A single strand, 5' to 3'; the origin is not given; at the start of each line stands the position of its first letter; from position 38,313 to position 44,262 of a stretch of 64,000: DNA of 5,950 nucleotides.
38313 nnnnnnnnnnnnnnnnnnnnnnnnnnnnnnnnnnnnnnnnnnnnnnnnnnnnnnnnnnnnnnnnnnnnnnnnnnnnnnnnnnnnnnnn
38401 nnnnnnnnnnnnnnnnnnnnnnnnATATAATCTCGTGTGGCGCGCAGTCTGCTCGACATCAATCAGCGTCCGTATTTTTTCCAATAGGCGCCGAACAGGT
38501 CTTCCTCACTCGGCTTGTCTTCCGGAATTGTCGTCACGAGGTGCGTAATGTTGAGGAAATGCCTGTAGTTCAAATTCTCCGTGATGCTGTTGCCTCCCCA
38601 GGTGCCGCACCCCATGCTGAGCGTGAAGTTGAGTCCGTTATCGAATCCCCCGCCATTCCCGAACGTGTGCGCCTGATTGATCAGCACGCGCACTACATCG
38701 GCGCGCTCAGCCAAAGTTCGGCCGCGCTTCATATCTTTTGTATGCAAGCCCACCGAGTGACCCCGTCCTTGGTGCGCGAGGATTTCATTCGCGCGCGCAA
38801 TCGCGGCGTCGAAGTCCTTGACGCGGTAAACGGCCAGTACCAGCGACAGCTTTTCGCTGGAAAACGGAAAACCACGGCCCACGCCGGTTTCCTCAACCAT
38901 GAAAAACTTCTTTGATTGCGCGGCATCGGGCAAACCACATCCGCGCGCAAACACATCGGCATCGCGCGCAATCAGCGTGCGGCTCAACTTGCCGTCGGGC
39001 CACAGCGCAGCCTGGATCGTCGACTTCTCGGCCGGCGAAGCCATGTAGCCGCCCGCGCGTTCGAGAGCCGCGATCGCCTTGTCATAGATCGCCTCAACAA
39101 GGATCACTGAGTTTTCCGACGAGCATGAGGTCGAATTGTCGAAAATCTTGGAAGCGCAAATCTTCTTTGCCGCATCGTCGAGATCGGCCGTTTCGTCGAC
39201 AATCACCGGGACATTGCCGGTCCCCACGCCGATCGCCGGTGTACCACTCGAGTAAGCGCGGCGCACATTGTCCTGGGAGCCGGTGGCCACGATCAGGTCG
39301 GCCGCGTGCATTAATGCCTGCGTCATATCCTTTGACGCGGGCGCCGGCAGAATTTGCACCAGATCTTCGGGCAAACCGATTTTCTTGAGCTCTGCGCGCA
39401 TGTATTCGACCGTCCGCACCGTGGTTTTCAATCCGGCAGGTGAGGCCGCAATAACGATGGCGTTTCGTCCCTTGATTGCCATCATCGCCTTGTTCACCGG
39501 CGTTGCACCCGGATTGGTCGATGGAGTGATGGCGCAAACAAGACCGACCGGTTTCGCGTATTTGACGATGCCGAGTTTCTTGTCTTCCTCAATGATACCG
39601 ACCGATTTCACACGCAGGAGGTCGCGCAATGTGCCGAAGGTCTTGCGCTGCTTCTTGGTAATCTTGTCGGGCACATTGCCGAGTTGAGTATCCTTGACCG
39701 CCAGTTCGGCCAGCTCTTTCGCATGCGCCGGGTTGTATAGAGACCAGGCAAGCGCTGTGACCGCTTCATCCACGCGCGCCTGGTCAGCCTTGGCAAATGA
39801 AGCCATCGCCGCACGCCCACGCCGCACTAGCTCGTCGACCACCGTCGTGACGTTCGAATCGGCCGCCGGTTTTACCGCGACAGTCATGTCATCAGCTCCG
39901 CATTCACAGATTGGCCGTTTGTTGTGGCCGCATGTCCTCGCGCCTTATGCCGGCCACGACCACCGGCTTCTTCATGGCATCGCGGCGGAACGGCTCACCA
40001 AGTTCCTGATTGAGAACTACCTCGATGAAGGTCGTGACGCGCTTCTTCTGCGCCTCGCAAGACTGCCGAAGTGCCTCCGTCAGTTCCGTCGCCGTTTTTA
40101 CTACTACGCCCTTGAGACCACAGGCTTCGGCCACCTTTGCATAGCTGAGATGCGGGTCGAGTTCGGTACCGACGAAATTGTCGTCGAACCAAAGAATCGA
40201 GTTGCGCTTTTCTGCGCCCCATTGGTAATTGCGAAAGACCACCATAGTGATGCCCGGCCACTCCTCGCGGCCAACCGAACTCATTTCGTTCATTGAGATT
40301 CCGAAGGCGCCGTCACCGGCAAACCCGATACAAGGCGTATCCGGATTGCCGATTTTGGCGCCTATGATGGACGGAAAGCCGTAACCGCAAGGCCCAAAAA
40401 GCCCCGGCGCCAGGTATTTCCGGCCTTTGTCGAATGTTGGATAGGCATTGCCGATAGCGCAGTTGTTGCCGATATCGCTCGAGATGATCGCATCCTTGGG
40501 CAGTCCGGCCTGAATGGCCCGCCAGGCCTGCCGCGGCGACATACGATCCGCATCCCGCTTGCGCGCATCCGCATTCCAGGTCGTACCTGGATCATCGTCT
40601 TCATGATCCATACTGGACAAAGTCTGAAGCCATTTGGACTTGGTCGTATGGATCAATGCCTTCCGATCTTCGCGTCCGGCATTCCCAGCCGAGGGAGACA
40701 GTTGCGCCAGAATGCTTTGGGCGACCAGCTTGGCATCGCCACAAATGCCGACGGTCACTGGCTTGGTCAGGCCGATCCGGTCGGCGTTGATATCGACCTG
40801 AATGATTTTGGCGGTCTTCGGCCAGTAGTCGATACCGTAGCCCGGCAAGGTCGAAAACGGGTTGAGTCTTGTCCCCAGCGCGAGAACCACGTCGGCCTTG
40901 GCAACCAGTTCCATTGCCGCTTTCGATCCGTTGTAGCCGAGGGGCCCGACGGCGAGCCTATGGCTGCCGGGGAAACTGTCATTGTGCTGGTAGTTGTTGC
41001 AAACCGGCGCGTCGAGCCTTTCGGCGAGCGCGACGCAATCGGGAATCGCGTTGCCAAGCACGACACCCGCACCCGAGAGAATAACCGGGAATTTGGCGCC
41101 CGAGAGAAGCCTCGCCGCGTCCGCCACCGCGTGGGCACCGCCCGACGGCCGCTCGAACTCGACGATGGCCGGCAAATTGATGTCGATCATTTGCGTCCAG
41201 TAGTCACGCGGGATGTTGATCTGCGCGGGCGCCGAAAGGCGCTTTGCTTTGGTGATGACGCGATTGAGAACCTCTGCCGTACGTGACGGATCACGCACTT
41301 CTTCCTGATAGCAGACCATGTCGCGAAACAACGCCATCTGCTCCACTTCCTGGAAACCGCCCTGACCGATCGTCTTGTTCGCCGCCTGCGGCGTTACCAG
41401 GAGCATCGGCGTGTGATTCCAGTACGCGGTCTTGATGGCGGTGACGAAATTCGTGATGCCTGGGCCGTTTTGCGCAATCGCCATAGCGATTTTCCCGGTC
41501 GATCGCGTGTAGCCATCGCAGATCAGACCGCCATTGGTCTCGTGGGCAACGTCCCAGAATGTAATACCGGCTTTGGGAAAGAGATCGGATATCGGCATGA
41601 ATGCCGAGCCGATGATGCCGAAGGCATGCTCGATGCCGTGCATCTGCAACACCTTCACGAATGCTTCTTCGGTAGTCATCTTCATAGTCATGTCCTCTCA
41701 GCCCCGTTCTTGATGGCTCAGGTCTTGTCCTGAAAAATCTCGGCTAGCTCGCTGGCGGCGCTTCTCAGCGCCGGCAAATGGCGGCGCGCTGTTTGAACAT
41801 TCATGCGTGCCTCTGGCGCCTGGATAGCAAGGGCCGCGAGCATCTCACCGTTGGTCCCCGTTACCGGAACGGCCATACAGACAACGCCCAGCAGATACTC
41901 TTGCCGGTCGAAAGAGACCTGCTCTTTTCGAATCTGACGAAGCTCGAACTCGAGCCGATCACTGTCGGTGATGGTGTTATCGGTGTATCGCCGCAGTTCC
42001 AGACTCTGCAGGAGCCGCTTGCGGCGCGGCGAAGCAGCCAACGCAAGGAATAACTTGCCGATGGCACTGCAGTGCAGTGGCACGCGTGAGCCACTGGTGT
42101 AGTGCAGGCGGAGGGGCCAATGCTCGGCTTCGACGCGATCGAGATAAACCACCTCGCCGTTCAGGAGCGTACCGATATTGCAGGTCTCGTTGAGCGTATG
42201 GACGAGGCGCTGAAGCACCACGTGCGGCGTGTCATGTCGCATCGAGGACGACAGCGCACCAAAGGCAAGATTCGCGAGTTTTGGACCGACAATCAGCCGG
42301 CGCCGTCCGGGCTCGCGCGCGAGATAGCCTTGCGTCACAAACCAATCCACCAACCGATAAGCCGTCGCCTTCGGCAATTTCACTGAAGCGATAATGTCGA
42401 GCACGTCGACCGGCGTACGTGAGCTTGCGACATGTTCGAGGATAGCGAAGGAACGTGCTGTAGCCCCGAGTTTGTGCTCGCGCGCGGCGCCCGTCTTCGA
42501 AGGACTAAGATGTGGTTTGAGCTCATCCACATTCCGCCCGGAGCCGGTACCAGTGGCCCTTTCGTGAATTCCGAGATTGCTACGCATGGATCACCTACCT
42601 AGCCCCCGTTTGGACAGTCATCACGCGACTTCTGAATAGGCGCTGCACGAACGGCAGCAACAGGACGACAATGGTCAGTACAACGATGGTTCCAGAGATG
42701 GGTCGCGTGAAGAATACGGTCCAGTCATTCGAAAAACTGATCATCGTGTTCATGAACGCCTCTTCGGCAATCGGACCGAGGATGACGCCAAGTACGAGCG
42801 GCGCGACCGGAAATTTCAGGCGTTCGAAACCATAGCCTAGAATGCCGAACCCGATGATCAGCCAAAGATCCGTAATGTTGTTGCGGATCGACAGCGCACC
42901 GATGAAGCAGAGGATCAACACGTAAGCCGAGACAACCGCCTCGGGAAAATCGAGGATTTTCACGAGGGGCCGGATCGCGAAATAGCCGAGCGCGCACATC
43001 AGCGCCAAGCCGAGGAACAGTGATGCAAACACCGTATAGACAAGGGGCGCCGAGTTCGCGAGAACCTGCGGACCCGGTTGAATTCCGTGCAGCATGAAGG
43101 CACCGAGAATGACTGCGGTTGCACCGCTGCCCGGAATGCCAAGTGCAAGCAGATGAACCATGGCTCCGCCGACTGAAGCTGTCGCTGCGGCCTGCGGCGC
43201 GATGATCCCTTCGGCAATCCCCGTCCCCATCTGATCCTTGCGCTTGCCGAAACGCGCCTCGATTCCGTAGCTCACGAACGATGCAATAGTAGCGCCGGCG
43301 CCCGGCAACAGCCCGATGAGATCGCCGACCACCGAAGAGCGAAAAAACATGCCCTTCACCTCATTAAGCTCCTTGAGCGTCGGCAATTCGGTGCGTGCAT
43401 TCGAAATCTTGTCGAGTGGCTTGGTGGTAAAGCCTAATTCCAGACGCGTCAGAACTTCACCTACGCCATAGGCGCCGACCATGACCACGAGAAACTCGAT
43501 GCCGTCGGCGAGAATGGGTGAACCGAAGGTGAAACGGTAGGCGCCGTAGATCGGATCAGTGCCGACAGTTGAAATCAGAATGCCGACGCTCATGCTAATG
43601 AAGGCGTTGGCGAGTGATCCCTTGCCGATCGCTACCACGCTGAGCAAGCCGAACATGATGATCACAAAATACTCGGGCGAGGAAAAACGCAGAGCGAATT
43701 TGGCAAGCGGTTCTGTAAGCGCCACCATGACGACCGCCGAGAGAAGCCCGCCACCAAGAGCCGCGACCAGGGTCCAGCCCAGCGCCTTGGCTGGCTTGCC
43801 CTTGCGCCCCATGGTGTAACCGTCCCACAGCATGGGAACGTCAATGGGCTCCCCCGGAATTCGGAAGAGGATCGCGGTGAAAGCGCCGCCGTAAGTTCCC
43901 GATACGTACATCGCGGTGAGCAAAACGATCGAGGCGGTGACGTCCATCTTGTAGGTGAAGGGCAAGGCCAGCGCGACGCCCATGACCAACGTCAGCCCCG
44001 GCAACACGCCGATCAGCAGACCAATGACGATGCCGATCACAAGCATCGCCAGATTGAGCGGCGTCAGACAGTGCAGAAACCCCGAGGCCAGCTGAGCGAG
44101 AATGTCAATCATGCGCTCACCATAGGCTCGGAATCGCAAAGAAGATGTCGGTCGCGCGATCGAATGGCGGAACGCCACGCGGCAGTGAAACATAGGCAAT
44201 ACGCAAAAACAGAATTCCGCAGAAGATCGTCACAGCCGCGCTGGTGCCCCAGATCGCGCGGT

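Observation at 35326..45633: Nine-gene co-directional array looks like a variant sulfoacetate/sulfoacetaldehyde desulfonation operon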

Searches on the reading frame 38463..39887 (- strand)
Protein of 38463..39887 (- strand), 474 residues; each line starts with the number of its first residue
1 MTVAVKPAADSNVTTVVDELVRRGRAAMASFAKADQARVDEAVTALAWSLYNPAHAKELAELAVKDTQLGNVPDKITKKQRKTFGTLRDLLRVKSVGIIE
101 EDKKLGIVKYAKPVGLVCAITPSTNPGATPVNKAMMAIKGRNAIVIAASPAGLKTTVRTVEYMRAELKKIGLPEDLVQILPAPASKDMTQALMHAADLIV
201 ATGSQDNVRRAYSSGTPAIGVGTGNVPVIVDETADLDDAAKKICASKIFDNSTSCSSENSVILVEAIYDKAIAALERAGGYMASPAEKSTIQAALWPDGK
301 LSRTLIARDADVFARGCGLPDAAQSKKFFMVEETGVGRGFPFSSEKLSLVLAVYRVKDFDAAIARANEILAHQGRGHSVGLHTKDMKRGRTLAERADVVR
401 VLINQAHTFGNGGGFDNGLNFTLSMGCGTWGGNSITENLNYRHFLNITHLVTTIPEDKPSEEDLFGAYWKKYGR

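Call 4: search_protein_families(library=ncbifam, proteins=[window:38463-39887:-], max_evalue=0.00001)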
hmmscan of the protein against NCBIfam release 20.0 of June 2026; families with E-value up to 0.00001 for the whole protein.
window:38463-39887:- (474 aa): 26 families (the best 25 are shown)
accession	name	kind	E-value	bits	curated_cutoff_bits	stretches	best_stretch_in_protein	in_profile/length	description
NF047625.1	AcylSulfactDhSauS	equivalog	2.4e-237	788.2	600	1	14-474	3-464/464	acylating sulfoacetaldehyde dehydrogenase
NF010378.0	PRK13805.1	equivalog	9.4e-113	377.7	951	1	10-449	9-448/872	bifunctional acetaldehyde-CoA/alcohol dehydrogenase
TIGR02518.1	EutH_ACDH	equivalog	2.4e-97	326.8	620.1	1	17-455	10-446/488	acetaldehyde dehydrogenase (acetylating)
NF011927.0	PRK15398.1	subfamily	7.3e-60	202.9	403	1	10-425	31-438/465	aldehyde dehydrogenase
NF001221.0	PRK00197.1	equivalog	4e-20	71.9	289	1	98-420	101-384/418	glutamate-5-semialdehyde dehydrogenase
TIGR00407.1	proA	equivalog_domain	1.9e-18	66.5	317.45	1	97-424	87-379/398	glutamate-5-semialdehyde dehydrogenase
NF006916.0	PRK09407.1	equivalog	5.5e-18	64.9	521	1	109-278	152-320/526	succinic semialdehyde dehydrogenase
NF040648.1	lactal_redase_Meth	equivalog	1.3e-15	57.4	650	1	99-275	116-294/463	lactaldehyde dehydrogenase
NF052305.1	DioxValDhHalo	equivalog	2.9e-13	49.5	750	1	108-408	136-443/483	2,5-dioxovalerate dehydrogenase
TIGR01780.1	SSADH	subfamily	8.4e-11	41.4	646.35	1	105-276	109-281/448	succinate-semialdehyde dehydrogenase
TIGR01804.1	BADH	equivalog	1.4e-10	40.2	668.6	1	110-275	130-296/467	betaine-aldehyde dehydrogenase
NF042993.1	AlphKGSA_gudD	equivalog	7.8e-10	38.1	770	1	111-271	138-299/481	alpha-ketoglutaric semialdehyde dehydrogenase GucD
NF002852.0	PRK03137.1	subfamily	2e-09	36.8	648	1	110-368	168-438/514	L-glutamate gamma-semialdehyde dehydrogenase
NF047626.1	SulfactDhSafD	equivalog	3e-09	36.5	700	1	101-275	114-285/454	sulfoacetaldehyde dehydrogenase SafD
NF006992.0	PRK09457.1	subfamily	3.5e-09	35.8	514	1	109-275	130-298/487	succinylglutamate-semialdehyde dehydrogenase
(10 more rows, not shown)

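Call 5: search_protein_families(library=pfam, proteins=[window:38463-39887:-], max_evalue=0.00001)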
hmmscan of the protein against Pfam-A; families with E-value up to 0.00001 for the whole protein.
window:38463-39887:- (474 aa): 1 family
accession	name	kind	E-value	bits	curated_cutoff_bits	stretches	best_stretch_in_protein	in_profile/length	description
PF00171.27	Aldedh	-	9.9e-25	87.4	23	1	17-277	31-291/461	Aldehyde dehydrogenase family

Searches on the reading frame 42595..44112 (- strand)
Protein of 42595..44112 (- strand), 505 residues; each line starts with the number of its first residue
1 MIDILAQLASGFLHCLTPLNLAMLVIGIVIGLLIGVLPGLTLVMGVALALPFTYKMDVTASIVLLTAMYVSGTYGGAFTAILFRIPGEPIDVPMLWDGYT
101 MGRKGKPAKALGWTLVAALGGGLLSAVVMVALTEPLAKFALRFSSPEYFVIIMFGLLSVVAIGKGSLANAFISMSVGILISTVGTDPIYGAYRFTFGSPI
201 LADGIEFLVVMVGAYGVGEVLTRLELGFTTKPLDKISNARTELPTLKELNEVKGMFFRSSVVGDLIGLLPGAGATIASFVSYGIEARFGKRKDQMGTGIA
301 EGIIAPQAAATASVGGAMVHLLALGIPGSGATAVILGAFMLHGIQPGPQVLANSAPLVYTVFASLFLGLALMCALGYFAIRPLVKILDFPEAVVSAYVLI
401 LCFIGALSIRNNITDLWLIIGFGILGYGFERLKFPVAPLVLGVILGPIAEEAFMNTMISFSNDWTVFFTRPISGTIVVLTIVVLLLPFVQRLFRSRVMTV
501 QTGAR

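Call 4: search_protein_families(library=ncbifam, proteins=[window:42595-44112:-], max_evalue=0.00001)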
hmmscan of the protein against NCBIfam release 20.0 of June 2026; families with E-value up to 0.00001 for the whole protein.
window:42595-44112:- (505 aa): 0 families

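Call 5: search_protein_families(library=pfam, proteins=[window:42595-44112:-], max_evalue=0.00001)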
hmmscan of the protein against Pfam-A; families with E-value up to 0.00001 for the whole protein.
window:42595-44112:- (505 aa): 1 family
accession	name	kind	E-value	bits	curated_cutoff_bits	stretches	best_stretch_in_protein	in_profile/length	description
PF01970.21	TctA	-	3e-132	441.7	28.9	1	21-441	1-423/423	Tripartite tricarboxylate transporter TctA family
